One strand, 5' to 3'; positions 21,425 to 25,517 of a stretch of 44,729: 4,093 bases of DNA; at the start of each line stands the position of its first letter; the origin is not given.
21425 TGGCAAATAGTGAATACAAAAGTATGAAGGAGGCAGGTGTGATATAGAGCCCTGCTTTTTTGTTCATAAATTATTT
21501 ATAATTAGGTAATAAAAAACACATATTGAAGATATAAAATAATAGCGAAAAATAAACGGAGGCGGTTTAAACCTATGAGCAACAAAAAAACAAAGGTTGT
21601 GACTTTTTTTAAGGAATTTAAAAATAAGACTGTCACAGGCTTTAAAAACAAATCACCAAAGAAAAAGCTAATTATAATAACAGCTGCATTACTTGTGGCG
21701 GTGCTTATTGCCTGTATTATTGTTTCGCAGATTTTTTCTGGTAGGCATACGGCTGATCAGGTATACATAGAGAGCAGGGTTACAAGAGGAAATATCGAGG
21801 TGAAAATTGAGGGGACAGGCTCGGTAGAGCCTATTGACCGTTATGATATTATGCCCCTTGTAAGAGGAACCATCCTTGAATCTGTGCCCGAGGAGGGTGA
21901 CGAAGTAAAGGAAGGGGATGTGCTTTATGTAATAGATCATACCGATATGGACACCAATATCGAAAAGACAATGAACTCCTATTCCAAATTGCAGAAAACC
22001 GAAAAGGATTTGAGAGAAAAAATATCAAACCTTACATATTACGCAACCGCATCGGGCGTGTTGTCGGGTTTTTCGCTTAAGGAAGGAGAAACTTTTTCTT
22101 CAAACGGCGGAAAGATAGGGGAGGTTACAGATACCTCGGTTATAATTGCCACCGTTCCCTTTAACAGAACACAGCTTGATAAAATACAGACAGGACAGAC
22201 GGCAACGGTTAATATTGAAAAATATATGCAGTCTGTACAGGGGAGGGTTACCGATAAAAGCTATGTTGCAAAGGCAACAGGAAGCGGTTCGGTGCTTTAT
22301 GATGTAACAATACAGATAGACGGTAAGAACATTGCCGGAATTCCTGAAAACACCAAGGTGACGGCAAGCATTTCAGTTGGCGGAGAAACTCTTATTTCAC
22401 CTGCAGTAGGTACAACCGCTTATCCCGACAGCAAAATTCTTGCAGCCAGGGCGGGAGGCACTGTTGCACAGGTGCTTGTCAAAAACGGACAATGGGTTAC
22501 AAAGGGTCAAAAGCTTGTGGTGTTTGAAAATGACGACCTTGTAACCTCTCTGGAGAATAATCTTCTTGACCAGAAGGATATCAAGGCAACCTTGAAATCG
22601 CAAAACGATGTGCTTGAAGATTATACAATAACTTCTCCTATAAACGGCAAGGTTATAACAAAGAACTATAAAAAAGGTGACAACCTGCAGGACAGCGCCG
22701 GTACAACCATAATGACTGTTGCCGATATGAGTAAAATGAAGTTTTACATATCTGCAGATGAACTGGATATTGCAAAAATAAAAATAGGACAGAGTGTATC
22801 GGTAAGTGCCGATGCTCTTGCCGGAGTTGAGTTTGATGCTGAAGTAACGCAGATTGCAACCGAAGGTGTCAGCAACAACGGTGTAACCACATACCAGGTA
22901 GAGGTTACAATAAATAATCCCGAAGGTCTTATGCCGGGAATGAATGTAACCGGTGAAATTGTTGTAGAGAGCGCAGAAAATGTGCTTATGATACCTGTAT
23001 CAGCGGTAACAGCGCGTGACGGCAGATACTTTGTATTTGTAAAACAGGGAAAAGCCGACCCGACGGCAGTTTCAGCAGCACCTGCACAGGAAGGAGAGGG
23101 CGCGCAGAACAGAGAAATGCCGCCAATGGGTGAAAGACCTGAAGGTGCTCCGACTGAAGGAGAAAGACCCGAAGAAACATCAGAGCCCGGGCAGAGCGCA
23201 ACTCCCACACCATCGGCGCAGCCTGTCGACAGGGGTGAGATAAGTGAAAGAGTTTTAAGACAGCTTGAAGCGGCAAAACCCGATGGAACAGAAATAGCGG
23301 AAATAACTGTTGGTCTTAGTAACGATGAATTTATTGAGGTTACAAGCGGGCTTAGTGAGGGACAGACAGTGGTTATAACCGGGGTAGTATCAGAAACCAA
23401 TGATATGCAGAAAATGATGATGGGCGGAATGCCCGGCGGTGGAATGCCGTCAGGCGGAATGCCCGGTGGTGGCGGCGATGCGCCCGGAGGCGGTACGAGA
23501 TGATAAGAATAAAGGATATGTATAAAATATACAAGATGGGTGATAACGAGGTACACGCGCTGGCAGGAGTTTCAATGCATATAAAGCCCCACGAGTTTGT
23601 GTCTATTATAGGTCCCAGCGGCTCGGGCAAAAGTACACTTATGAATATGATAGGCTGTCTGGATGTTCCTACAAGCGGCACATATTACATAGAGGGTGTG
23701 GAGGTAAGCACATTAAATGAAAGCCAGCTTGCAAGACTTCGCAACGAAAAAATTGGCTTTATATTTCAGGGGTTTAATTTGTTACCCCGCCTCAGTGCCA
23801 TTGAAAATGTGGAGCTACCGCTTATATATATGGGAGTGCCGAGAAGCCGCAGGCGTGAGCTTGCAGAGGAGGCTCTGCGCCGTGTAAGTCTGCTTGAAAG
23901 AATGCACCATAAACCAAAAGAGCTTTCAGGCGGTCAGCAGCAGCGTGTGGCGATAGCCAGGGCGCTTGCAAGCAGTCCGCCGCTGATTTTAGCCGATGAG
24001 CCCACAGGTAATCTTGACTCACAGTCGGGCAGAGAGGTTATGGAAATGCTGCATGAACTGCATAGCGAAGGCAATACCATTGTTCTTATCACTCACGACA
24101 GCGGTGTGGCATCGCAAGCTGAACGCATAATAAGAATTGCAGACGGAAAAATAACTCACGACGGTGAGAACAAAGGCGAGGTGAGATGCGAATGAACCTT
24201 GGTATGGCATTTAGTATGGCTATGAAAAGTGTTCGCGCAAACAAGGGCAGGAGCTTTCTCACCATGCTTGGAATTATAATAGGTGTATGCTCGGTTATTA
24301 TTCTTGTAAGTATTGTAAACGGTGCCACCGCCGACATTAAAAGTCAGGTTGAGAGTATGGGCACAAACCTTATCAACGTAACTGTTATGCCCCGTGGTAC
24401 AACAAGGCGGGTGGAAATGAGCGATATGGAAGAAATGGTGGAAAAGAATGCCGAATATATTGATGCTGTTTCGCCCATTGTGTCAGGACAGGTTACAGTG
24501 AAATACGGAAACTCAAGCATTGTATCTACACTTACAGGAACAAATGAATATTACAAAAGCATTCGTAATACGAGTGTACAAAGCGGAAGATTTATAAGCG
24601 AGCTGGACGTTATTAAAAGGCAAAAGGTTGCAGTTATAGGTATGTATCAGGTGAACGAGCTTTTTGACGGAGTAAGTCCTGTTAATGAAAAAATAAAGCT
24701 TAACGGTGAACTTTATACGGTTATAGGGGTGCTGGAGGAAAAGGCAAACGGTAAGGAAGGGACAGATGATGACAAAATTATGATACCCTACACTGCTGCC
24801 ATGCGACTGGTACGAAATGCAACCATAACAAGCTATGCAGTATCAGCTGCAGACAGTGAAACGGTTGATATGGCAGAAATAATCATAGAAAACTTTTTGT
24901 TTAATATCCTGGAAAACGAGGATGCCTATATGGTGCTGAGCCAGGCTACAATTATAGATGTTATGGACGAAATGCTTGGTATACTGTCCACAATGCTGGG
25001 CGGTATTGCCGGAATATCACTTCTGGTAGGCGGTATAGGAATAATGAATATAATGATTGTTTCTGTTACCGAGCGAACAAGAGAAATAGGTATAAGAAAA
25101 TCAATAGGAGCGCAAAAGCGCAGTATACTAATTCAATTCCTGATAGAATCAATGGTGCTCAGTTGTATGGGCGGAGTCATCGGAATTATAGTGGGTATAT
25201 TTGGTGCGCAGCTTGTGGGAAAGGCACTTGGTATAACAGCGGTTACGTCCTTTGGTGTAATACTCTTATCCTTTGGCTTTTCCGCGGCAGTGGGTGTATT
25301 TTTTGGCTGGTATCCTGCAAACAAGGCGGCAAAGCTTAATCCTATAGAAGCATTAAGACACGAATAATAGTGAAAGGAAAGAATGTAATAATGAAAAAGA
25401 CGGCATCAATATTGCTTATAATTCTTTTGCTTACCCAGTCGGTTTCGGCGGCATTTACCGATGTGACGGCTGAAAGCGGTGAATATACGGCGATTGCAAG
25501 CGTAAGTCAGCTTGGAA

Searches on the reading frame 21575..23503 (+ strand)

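Call 27: search_protein_families(library=pfam, proteins=[window:21575-23503:+])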
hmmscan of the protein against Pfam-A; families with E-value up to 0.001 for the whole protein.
window:21575-23503:+ (642 aa): 4 families
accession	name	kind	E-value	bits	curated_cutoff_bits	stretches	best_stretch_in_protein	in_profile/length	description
PF16576.10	HlyD_D23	-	1.3e-25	90.4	30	2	332-456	92-212/214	Barrel-sandwich domain of CusB or HlyD membrane-fusion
PF13437.12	HlyD_3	-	3.7e-23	82.7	22.2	2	351-455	1-106/106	HlyD family secretion protein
PF13533.13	Biotin_lipoyl_2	-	9.2e-10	38.6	29.8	1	289-317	3-31/32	Biotin-lipoyl like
PF00364.28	Biotin_lipoyl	-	1.2e-06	28.6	22.1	0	295-320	15-39/73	Biotin-requiring enzyme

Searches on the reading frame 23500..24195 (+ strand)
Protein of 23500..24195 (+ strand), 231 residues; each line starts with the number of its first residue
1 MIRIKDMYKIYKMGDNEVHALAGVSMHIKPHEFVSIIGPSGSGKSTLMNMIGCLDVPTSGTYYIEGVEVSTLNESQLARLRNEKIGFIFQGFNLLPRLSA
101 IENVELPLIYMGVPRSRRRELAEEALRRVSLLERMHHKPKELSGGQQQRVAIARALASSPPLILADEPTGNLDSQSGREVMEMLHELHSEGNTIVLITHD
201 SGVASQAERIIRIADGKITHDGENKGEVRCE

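Call 27: search_protein_families(library=pfam, proteins=[window:23500-24195:+])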
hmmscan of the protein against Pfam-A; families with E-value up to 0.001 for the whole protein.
window:23500-24195:+ (231 aa): 6 families
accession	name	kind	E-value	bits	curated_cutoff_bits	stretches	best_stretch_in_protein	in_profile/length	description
PF00005.33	ABC_tran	-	1.5e-32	113.5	25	1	22-169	2-136/137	ABC transporter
PF02463.25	SMC_N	-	1e-11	45.2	40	1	130-215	125-213/220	RecF/RecN/SMC N terminal domain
PF13304.12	AAA_21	-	9.1e-08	32.9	27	0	142-203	238-302/304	AAA domain, putative AbiEii toxin, Type IV TA system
PF13555.12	AAA_29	-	1.5e-05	25.1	27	1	22-52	13-43/61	P-loop containing region of AAA domain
PF13401.12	AAA_22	-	0.00036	21.3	27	0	32-189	6-109/130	AAA domain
PF03193.22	RsgA_GTPase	-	0.00073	19.8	30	0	8-51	84-126/174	RsgA GTPase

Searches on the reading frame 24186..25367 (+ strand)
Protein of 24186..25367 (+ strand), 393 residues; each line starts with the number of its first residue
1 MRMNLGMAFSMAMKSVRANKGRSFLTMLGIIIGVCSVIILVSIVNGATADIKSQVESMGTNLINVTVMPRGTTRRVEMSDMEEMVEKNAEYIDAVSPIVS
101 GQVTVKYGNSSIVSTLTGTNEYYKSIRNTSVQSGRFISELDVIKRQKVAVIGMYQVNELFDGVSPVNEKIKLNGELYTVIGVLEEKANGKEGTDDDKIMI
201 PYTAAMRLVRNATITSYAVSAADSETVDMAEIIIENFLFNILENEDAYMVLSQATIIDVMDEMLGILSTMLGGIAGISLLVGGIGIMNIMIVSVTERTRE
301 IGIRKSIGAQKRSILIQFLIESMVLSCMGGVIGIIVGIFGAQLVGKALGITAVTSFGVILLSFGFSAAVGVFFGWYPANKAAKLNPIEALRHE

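Call 27: search_protein_families(library=pfam, proteins=[window:24186-25367:+])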
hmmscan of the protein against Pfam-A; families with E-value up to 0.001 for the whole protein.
window:24186-25367:+ (393 aa): 2 families
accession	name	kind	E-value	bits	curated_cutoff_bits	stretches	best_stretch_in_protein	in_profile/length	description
PF12704.14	MacB_PCD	-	1e-41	144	27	1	23-231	1-201/207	MacB-like periplasmic core domain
PF02687.27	FtsX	-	4.9e-23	81.9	25.5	1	274-386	3-120/120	FtsX-like permease C-terminal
